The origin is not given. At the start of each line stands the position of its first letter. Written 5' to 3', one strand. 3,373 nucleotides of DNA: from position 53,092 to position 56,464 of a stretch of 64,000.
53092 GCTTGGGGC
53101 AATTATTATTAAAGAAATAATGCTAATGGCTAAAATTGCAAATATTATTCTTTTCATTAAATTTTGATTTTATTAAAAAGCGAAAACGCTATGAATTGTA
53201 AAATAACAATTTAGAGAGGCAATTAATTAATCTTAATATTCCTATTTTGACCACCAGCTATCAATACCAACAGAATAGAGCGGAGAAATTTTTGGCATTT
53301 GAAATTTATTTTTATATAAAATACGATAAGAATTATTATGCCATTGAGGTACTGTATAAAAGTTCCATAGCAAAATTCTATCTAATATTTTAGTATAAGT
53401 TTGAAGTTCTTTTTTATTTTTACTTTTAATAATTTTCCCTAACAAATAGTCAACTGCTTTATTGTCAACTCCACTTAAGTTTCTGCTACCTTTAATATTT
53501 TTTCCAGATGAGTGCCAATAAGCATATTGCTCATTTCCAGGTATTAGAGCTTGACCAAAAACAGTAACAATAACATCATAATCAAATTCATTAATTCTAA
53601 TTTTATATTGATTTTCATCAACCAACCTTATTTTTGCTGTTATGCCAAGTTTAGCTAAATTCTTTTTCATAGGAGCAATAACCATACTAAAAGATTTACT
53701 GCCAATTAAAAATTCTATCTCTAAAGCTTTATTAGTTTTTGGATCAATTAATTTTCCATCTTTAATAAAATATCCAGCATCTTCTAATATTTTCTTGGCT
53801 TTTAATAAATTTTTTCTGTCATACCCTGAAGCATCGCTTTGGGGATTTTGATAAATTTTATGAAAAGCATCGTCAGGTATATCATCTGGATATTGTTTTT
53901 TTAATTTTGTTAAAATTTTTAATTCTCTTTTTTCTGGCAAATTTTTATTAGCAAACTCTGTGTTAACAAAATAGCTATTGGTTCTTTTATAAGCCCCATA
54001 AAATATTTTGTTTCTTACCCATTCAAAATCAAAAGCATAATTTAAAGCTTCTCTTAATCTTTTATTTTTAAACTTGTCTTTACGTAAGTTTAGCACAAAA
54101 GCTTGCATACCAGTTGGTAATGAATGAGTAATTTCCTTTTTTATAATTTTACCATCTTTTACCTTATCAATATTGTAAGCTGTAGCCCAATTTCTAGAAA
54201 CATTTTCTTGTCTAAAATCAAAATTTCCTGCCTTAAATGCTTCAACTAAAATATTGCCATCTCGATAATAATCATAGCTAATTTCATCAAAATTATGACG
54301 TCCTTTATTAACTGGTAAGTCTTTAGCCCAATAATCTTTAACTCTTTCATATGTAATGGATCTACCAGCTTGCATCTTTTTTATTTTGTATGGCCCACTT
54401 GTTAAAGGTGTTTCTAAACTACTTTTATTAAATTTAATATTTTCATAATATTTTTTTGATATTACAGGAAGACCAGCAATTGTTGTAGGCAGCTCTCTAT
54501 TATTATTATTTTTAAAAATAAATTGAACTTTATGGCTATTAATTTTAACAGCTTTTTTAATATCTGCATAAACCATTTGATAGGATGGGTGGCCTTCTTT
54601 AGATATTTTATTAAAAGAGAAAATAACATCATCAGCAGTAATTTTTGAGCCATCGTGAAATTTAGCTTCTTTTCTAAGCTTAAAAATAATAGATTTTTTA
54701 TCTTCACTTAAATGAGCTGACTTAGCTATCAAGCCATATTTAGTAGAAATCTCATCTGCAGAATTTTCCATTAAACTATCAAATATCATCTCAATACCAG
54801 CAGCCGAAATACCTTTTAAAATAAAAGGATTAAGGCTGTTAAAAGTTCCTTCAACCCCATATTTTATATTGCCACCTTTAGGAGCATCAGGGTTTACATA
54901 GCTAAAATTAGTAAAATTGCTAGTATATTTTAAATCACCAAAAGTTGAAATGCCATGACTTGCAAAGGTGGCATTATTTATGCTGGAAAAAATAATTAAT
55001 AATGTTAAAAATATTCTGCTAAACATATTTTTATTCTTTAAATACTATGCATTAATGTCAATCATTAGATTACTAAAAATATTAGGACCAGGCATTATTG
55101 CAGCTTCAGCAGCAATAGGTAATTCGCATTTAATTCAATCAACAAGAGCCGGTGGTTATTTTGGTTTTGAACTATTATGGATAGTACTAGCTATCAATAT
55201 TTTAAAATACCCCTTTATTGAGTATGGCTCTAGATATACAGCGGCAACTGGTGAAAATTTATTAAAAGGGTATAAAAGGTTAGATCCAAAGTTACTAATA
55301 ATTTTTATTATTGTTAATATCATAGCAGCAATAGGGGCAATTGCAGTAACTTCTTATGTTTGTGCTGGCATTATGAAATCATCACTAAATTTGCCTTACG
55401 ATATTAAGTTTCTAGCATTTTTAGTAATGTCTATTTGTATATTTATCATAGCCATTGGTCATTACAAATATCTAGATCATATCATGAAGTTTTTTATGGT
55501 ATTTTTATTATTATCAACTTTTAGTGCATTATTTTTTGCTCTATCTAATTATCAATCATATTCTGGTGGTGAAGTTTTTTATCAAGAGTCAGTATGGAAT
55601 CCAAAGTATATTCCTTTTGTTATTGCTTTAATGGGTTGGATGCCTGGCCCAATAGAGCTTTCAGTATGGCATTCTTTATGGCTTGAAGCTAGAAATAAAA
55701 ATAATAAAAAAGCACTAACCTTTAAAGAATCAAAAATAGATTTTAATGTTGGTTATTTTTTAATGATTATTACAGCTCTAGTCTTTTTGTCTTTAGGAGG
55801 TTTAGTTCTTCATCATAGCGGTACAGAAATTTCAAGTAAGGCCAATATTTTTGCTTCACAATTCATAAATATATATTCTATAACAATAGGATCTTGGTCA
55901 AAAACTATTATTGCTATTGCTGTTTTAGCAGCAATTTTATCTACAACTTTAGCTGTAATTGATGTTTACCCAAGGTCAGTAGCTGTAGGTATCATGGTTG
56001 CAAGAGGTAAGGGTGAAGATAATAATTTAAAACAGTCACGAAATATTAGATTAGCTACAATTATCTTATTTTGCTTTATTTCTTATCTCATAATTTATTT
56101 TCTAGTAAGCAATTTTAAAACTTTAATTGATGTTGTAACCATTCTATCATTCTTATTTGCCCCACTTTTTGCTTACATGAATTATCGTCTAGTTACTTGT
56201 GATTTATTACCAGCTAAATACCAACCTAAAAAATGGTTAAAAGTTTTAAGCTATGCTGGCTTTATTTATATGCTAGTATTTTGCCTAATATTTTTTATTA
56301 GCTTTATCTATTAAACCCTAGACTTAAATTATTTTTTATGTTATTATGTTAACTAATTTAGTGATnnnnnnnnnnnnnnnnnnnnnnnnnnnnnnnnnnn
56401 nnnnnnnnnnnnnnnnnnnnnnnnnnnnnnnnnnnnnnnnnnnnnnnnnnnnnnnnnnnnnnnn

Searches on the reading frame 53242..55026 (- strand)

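Call 82: search_protein_families(library=pfam, proteins=[window:53242-55026:-], max_evalue=0.00001)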
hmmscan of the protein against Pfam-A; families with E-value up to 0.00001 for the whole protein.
window:53242-55026:- (594 aa): 1 family
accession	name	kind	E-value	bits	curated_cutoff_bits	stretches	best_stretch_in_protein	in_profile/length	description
PF00496.27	SBP_bac_5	-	3.3e-69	234.2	32.4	1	99-509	5-365/368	Bacterial extracellular solute-binding proteins, family 5 Middle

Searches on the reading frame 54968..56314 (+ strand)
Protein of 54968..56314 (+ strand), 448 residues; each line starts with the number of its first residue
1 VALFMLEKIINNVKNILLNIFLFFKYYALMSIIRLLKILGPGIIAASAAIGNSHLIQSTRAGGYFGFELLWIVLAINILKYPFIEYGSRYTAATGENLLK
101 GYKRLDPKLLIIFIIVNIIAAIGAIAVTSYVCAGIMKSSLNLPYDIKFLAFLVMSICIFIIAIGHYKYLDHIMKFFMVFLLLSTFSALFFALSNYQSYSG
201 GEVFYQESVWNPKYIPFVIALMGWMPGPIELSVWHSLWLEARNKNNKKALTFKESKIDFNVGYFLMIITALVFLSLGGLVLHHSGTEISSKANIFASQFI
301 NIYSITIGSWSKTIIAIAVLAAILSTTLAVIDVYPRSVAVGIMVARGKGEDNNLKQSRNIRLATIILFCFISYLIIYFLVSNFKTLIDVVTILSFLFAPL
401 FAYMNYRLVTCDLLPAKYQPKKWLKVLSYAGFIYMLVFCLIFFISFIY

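Call 82: search_protein_families(library=pfam, proteins=[window:54968-56314:+], max_evalue=0.00001)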
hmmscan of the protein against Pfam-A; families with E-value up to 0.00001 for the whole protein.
window:54968-56314:+ (448 aa): 1 family
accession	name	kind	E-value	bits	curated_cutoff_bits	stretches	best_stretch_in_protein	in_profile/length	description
PF01566.24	Nramp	-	1e-17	64.7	29.8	1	59-404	5-344/357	Natural resistance-associated macrophage protein-like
